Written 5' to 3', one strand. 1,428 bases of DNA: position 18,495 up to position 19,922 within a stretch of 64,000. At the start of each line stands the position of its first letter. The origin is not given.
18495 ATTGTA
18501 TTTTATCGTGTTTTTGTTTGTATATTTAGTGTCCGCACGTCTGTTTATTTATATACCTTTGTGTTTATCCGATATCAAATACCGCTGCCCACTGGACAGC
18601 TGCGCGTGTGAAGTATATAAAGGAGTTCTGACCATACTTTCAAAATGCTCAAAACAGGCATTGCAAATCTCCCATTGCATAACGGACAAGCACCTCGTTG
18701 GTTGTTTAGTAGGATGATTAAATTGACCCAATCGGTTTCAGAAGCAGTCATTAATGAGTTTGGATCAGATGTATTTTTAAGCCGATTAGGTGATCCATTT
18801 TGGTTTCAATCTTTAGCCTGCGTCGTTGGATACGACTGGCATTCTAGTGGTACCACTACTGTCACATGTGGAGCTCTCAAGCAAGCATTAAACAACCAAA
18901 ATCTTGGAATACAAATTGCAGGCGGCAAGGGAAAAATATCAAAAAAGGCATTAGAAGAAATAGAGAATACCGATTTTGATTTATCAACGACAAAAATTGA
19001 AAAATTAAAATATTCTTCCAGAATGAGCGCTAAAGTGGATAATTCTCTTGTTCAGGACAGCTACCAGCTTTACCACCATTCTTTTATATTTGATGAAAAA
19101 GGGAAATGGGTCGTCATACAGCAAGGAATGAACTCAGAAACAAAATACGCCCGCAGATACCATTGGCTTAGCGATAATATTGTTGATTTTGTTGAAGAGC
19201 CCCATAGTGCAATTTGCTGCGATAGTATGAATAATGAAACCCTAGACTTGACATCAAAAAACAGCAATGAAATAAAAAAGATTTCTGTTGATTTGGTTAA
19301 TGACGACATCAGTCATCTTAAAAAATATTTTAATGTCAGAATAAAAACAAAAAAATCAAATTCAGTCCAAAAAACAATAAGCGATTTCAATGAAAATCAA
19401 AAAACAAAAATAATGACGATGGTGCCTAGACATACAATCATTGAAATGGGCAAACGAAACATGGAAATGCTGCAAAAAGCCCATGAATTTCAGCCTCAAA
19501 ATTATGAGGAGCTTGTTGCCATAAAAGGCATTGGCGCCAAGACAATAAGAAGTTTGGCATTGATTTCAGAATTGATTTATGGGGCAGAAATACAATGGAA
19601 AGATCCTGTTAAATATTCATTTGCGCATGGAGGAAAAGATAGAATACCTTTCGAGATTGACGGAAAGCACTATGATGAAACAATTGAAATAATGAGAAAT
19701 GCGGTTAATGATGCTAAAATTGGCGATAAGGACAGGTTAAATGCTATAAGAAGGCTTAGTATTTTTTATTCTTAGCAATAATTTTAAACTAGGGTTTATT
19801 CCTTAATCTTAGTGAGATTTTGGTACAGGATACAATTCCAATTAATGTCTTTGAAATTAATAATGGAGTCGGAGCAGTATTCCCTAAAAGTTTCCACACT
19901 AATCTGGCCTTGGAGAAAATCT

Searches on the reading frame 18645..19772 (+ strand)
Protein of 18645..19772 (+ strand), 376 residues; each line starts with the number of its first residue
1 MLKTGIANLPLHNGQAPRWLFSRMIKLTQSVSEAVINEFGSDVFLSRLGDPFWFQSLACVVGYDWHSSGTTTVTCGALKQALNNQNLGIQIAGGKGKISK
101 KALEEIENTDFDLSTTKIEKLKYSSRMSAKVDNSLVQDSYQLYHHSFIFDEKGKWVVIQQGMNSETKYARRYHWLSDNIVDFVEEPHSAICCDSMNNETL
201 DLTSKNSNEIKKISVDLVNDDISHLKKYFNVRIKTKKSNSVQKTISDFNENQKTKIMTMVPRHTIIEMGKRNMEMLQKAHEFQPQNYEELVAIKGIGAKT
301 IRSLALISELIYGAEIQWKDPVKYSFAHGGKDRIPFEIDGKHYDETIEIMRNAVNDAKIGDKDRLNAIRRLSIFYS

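Call 90: search_protein_families(library=pfam, proteins=[window:18645-19772:+], max_evalue=0.001)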
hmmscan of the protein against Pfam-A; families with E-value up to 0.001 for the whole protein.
window:18645-19772:+ (376 aa): 1 family
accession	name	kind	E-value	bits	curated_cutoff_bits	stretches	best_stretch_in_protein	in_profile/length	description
PF05559.16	DUF763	-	9.3e-129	429.7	35.5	1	5-338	1-319/319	Protein of unknown function (DUF763)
